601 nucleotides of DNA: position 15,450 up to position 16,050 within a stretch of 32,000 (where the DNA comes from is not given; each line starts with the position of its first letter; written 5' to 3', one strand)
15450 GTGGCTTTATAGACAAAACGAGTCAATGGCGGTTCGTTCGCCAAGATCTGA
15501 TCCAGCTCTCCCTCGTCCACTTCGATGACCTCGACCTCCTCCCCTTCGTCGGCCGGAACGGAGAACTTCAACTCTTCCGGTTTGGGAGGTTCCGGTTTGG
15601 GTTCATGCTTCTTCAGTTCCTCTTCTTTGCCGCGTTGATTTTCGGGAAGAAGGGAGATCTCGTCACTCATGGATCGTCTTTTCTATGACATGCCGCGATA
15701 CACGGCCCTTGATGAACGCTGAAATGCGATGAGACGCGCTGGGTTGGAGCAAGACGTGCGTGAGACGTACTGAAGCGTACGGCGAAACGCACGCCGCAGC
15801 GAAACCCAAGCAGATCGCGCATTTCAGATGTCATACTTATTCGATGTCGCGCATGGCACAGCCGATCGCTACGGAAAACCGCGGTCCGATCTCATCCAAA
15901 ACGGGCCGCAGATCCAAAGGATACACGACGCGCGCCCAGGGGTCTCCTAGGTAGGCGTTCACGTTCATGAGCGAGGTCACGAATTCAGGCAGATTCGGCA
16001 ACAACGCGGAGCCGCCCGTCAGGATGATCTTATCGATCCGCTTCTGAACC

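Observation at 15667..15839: pilM-pilN spacer is a 152-nt closed hairpin exactly bridged by a 55-codon ORF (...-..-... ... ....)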

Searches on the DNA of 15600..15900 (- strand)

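Call 35: search_rna_families(source=window, start=15600, end=15900, threshold=evalue, max_evalue=10)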
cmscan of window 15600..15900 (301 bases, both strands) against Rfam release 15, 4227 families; matches with E-value up to 10: 0.
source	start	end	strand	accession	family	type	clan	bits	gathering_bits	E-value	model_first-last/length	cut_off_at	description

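Call 51: search_dna_similar(query=window:15671-15836:-, collection=phages, mode=distant, max_evalue=1, max_rows=5)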
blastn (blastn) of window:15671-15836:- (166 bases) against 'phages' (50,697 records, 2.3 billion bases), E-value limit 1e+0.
No match.

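Call 52: search_dna_similar(query=window:15671-15836:-, collection=plasmids, mode=distant, max_evalue=1, max_rows=5)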
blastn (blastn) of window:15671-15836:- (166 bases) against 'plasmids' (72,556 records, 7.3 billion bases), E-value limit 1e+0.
No match.
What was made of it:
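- Tried and rejected: The spacer has no match in the phage or plasmid collections (calls 51, 52).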

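Call 87: build_rna_model(alignment_id=A3, structure=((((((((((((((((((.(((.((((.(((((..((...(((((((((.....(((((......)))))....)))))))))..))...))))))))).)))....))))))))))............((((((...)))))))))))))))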
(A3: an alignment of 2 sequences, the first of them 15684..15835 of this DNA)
Model R2 built from alignment A3 (2 sequences, 152 columns); structure: as given.
model positions 152; base pairs 52; branch points 1; effective number of sequences 0.6; information 0.591 bits per position. Calibrated on 0.2 Mb of random sequence (short: E-values are rough).
structure used (alignment columns):
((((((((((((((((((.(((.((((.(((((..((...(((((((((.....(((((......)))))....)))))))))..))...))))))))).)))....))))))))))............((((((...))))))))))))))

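Call 88: search_with_rna_model(model_id=R2, sources=[window, L001, L002, L003, L004, L005, L006, L007, L008, L009, L010, L011, L012, L013, L014, L015, L016, L017, L018, L019, L020, L021, L022, L023, L024, L025, L026, L027, L028, L029, L030, L031, L032, L033, L034, L035, L037, L039, L082, L084, L085, L086, L087, L088, L092], max_evalue=10)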
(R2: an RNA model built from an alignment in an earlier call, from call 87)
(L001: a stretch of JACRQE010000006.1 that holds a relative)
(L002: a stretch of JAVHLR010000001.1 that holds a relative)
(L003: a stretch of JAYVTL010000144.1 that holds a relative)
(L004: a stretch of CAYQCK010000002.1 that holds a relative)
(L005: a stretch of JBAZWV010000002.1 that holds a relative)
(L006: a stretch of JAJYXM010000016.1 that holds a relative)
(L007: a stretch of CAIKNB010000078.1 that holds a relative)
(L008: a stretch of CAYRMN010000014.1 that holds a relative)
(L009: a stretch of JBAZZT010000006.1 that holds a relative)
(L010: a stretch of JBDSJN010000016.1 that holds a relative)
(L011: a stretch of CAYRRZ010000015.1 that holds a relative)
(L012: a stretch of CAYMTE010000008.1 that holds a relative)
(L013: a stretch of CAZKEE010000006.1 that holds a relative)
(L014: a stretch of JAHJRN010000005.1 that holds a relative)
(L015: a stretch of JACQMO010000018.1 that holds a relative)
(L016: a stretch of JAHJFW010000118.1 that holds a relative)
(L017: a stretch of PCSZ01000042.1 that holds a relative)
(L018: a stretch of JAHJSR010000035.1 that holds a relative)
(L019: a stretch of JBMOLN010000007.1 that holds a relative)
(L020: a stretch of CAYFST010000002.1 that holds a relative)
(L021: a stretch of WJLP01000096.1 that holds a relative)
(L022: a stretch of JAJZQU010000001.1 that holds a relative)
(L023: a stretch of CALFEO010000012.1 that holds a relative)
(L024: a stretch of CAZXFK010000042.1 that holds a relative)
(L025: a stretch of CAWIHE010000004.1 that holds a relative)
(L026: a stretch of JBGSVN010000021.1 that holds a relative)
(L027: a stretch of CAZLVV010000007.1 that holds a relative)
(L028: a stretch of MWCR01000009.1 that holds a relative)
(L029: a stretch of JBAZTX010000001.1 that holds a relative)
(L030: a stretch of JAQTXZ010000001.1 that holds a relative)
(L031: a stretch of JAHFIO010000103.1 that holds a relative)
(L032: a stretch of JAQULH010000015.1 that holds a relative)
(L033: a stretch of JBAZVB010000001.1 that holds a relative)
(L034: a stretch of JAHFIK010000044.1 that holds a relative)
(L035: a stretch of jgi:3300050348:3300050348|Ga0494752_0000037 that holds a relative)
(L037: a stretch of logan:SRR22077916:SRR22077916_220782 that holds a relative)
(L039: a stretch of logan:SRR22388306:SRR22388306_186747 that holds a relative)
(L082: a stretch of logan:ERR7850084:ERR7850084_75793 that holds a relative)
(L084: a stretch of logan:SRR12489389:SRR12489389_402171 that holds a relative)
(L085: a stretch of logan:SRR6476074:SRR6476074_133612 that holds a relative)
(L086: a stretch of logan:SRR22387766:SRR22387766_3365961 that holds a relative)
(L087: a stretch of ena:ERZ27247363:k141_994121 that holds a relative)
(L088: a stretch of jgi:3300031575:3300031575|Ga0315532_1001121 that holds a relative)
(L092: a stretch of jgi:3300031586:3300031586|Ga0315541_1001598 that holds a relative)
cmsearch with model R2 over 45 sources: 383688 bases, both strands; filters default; matches with E-value up to 10: 6.
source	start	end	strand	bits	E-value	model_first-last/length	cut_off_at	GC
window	15684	15835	-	190.3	1.4e-48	1-152/152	no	0.56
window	6617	6740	-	49.3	1.7e-10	1-152/152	no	0.58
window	11096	11246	-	45.9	1.4e-09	1-152/152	no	0.52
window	15711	15855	+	20.1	0.013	1-152/152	no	0.55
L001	6943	7028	+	13.1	1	1-152/152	no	0.67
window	26666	26787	+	11.4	3.1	1-152/152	no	0.54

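Call 89: search_with_rna_model(model_id=R2, source=window, max_evalue=10, show_alignments=3, make_alignment=true)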
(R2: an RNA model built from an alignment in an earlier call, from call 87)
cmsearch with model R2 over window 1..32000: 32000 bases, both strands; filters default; matches with E-value up to 10: 5.
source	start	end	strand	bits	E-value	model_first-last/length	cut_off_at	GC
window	15684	15835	-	190.3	1.2e-49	1-152/152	no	0.56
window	6617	6740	-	49.3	1.4e-11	1-152/152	no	0.58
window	11096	11246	-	45.9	1.2e-10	1-152/152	no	0.52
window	15711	15855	+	20.1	0.0011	1-152/152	no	0.55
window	26666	26787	+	11.4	0.26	1-152/152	no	0.54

Alignment A4: 5 matches aligned to the model, 183 columns, each read 5' to 3' on its own strand. Consensus structure (alignment columns), stored with it:
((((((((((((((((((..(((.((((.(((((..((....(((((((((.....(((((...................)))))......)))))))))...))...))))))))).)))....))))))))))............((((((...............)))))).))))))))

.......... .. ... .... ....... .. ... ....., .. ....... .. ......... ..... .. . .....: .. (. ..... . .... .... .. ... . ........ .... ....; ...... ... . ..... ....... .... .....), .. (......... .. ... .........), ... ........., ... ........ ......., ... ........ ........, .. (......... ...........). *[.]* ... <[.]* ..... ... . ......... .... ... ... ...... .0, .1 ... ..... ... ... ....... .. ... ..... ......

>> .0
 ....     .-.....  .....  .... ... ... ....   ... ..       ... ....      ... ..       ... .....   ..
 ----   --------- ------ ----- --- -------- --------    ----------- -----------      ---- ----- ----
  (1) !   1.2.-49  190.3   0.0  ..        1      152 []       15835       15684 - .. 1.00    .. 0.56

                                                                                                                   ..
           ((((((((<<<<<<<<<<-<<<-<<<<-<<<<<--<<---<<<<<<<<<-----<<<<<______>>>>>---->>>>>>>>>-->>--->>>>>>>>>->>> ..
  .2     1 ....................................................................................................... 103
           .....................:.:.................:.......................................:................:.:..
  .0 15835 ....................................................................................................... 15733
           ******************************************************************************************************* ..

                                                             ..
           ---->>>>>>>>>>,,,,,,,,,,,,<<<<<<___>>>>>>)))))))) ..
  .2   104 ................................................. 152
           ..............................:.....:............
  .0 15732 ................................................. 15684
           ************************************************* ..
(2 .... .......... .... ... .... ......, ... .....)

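Call 95: search_with_rna_model(model_id=R2, source=window, max_evalue=0.000001, make_alignment=true)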
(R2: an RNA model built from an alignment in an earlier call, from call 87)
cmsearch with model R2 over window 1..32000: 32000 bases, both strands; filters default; matches with E-value up to 0.000001: 3.
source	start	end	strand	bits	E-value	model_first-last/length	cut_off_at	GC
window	15684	15835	-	190.3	1.2e-49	1-152/152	no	0.56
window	6617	6740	-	49.3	1.4e-11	1-152/152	no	0.58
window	11096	11246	-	45.9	1.2e-10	1-152/152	no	0.52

Alignment A6: 3 matches aligned to the model, 155 columns, each read 5' to 3' on its own strand. Consensus structure (alignment columns), stored with it:
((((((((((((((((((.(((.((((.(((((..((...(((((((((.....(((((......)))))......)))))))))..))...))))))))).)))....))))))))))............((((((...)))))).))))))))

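Call 99: build_rna_model(alignment_id=A6)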
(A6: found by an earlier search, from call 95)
Model R3 built from alignment A6 (3 sequences, 155 columns); structure: stored with the alignment.
model positions 151; base pairs 52; branch points 1; effective number of sequences 1.19; information 0.59 bits per position. Calibrated on 0.2 Mb of random sequence (short: E-values are rough).
structure used (alignment columns):
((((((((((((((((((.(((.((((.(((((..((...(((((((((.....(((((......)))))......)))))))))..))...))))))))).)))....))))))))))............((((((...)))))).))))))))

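Call 100: search_with_rna_model(model_id=R3, sources=[window, L001, L002, L003, L004, L005, L006, L007, L008, L009, L010, L011, L012, L013, L014, L015, L016, L017, L018, L019, L020, L021, L022, L023, L024, L025, L026, L027, L028, L029, L030, L031, L032, L033, L034, L035, L036, L037, L038, L039, L082, L083, L084, L085, L086, L087, L088, L089, L090, L091, L092], max_evalue=10)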
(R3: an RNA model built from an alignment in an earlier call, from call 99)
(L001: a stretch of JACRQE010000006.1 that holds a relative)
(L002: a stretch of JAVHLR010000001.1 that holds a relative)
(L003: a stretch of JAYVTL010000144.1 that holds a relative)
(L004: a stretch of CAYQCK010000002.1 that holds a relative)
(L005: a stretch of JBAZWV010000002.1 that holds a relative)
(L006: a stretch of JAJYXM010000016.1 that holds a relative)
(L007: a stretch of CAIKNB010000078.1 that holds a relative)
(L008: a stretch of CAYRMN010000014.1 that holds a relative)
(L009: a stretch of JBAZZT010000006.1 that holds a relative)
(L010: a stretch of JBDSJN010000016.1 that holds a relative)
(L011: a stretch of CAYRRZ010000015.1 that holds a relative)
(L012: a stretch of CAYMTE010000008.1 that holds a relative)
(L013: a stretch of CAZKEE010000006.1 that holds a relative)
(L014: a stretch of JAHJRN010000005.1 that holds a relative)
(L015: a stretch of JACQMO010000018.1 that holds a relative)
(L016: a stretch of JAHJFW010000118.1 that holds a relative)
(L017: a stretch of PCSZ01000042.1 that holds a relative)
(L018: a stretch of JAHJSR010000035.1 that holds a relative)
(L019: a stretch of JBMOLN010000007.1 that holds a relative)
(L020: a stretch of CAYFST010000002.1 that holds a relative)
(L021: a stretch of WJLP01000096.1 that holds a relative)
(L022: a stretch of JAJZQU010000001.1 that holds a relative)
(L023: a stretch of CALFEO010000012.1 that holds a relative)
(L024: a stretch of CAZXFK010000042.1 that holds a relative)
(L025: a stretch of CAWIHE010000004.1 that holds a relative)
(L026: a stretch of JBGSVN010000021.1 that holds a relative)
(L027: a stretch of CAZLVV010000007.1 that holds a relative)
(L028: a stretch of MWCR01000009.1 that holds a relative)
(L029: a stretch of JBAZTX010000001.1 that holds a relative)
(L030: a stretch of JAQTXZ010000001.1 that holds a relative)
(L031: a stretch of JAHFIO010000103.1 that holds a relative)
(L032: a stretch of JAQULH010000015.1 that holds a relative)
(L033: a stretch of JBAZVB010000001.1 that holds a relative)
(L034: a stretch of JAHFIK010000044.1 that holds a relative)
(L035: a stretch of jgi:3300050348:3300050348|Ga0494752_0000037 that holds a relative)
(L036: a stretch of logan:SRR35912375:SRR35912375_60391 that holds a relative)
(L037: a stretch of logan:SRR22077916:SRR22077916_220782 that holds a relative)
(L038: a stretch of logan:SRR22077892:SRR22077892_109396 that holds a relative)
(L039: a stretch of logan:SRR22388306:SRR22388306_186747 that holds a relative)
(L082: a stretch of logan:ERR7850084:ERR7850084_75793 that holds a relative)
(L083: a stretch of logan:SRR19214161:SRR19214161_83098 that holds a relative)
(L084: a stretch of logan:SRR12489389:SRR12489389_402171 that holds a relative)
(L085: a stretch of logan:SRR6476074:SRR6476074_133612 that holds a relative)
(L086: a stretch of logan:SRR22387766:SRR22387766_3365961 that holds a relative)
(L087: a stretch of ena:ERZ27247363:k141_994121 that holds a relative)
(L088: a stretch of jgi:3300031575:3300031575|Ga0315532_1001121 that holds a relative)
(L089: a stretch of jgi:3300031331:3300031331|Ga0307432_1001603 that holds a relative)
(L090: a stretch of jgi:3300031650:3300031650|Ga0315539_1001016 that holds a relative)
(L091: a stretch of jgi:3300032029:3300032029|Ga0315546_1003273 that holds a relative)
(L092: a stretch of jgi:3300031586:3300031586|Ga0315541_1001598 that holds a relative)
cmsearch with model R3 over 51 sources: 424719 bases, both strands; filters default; matches with E-value up to 10: 6.
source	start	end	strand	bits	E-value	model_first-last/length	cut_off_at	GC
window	15684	15835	-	163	7.2e-39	1-151/151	no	0.56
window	11096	11246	-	130.7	1.4e-30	1-151/151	no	0.52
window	6617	6740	-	114.4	2e-26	1-151/151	no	0.58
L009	7928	8011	+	12.3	3.2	1-151/151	no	0.69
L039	7491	7594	+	11.4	5.4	1-151/151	no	0.69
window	21648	21735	-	10.8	7.7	1-151/151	no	0.58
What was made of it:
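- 15673..15835 (-): Copy 1 of the palindromic element. It comprises the closed hairpin 15684-15835 (core 15719-15827, side arm 15692-15718) and the conserved 3' tail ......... at 15673-15681. It fills essentially the whole pilM-pilN spacer. CM hits of 190 and 163 bits in calls 89 and 100.
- Closest known: Hairpins at the pilM-pilN junction of other Uhrbacteria. Different: CM R3, built from the window's family, does not hit those hairpins (call 100).
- There are no CM hits in 50 related loci (call 100). The family is absent from all relatives examined (call 100).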

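Call 101: search_with_rna_model(model_id=R3, source=window, filters=off, max_evalue=10)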
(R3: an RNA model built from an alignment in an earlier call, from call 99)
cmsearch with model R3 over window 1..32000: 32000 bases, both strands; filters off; matches with E-value up to 10: 42.
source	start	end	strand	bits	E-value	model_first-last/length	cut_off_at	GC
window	15684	15835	-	163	5.6e-40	1-151/151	no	0.56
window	11096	11246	-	130.7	1.1e-31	1-151/151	no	0.52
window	6617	6740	-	114.1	1.8e-27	1-151/151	no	0.58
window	6617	6740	+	22.5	0.00059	1-151/151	no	0.58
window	20749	20853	+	14.7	0.059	1-151/151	no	0.57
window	21648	21735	-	10.8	0.58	1-151/151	no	0.58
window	7651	7724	-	10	0.94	1-151/151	no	0.65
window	11125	11246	+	9.8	1.1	1-151/151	no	0.51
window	15643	15714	+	9.6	1.2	1-151/151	no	0.53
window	14484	14528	-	9.6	1.2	1-151/151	no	0.49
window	24853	24955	-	9.5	1.2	1-151/151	no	0.62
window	30392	30461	-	9.3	1.4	1-151/151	no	0.56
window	16343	16472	+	8.7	2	1-151/151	no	0.56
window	26666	26787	+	8.6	2.1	1-151/151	no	0.54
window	10792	10862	+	8.3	2.5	1-151/151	no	0.59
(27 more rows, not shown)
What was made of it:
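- On Bacterial MITE (ERIC/YPAL/Correia type): There are three copies in 32 kb (calls 89, 100, 101).
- Two further copies were found with a single-sequence CM and confirmed with a 3-copy CM: 45-49 bits, then 114-131 bits, E 1e-10 to 1e-31 (calls 88, 89, 100, 101). All copies are in sense orientation, and all lie within the pilus cluster (calls 89, 101).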

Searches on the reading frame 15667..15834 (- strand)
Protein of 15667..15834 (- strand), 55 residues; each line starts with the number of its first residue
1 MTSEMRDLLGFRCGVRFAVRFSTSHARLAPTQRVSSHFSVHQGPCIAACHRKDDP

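Call 5: search_protein_families(library=pfam, proteins=[window:15667-15834:-], max_evalue=0.01)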
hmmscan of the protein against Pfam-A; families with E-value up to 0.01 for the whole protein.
window:15667-15834:- (55 aa): 0 families

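Call 25: find_homologous_proteins(query=window:15670-15834:-, max_evalue=10)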
Query seq(55 aa): no candidate shares three 5-residue words with the query. No homologue found.

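Call 32: search_protein_representatives(protein=window:15670-15834:-)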
Query: 55 residues. Proteins with E-value up to 0.001 (for the whole library): 0; up to 1e-10: 0; up to 1e-30: 0. The best 0 are listed.
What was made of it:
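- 15667..15834 (-): The 55-codon ORF bridging the pilM stop and the pilN start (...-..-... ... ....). It is most likely not a gene. No homologue (calls 25, 32).
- No homologue among 5.8 billion proteins, nor by phmmer against 1.84 billion representatives (calls 25, 32).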
